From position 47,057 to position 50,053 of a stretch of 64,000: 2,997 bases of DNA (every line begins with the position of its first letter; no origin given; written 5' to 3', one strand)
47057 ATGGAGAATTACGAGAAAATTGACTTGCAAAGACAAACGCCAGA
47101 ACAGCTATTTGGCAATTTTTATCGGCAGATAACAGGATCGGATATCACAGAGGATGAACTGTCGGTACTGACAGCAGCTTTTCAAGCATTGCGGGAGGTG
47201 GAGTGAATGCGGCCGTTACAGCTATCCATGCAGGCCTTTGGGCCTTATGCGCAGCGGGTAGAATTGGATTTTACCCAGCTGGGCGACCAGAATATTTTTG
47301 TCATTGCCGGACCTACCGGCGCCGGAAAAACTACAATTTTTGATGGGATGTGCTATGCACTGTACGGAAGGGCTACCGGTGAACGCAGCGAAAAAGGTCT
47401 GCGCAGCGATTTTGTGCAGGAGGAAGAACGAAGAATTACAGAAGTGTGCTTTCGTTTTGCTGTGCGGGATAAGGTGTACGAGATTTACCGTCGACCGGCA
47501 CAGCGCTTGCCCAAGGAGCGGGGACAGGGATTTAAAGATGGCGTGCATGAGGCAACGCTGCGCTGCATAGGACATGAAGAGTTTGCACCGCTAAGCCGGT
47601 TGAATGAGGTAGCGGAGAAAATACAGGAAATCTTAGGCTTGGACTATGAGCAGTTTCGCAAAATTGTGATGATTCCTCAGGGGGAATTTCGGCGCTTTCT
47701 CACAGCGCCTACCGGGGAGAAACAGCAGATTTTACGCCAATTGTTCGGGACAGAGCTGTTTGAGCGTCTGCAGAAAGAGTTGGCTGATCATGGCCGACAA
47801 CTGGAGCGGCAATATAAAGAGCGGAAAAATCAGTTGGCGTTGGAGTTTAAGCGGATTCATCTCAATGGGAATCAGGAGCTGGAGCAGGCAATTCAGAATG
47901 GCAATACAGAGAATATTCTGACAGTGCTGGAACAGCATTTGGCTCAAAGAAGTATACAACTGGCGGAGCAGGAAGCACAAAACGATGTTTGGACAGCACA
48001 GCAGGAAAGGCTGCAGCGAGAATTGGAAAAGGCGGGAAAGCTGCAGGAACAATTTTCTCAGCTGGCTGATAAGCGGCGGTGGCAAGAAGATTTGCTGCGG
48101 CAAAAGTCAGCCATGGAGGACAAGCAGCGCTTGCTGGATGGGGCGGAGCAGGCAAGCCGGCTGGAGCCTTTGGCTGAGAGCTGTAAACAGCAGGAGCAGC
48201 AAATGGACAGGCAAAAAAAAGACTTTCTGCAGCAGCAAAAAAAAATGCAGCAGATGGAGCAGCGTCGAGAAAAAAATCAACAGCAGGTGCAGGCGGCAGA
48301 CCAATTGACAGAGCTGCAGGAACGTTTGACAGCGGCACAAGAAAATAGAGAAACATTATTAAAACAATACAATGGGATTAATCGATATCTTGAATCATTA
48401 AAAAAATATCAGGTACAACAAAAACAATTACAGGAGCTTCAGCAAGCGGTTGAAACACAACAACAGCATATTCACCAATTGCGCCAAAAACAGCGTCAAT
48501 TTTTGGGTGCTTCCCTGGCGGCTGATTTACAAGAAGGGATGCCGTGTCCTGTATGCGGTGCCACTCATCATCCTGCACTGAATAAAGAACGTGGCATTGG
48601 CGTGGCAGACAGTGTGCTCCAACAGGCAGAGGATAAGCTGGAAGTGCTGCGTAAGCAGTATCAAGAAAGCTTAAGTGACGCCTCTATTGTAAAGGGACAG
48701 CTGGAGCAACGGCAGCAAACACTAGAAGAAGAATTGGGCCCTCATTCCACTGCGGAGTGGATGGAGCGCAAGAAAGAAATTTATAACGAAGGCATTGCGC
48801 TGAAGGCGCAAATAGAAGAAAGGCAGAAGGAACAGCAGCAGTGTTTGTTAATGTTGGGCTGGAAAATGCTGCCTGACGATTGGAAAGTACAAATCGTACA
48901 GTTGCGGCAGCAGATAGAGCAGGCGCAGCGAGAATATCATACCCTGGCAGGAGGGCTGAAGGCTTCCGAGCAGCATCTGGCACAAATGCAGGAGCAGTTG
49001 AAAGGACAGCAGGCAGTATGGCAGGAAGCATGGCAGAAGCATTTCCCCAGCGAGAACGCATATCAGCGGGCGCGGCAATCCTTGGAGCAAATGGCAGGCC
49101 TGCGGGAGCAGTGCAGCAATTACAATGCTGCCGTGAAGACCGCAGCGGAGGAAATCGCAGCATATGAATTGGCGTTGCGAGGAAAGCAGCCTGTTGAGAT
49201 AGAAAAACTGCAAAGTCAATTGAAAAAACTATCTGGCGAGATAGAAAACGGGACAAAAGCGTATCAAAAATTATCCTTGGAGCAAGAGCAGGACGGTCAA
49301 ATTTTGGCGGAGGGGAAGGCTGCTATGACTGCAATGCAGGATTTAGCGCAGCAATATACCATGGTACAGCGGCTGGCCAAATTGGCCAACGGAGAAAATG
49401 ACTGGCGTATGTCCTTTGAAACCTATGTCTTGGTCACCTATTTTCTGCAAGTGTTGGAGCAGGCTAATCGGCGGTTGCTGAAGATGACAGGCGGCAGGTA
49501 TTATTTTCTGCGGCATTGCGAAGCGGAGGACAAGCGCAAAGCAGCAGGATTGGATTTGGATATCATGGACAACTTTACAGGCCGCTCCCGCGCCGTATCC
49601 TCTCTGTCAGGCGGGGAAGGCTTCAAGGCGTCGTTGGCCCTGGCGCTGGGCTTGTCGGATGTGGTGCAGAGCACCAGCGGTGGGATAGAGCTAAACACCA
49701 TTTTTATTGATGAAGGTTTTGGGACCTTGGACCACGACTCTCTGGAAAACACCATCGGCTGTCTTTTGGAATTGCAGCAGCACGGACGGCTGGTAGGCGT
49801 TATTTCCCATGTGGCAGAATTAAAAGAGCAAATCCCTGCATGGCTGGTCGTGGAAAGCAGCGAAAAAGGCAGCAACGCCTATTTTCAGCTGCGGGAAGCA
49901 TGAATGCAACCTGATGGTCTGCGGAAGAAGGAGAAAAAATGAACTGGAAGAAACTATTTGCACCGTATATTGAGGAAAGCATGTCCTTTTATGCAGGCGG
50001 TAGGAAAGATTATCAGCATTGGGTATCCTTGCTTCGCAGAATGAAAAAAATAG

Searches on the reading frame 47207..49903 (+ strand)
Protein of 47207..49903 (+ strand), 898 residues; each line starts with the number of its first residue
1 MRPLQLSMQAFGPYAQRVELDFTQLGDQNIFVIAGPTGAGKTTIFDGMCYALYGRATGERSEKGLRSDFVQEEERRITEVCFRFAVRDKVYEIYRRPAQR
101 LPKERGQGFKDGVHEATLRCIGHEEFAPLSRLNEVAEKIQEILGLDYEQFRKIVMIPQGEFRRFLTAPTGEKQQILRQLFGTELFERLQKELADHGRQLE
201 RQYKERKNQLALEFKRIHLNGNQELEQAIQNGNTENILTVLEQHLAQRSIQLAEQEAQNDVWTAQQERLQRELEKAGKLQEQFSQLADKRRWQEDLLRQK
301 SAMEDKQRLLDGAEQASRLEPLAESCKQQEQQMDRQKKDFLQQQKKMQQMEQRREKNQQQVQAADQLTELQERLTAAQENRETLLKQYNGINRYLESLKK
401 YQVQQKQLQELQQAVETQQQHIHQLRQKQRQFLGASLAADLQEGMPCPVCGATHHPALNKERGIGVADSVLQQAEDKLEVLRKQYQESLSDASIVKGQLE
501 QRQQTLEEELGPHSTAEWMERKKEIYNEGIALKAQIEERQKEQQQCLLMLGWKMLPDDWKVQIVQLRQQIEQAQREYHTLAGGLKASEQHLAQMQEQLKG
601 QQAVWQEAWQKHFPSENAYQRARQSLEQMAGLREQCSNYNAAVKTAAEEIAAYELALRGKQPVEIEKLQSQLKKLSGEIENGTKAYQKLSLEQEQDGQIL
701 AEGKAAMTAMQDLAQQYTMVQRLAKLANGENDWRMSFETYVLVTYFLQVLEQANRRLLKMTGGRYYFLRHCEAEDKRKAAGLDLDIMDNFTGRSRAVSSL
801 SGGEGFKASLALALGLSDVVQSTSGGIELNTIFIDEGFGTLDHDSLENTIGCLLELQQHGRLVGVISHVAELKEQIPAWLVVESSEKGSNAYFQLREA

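Call 56: search_protein_families(library=pfam, proteins=[window:47207-49903:+], max_evalue=0.00001)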
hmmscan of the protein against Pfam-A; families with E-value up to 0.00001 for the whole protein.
window:47207-49903:+ (898 aa): 2 families
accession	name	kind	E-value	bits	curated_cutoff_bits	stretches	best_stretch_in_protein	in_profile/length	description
PF13476.12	AAA_23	-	8.2e-23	82.5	27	1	5-217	1-196/201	AAA domain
PF13558.12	SbcC_Walker_B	-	2.5e-09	37.7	27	1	793-852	26-87/90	SbcC/RAD50-like, Walker B motif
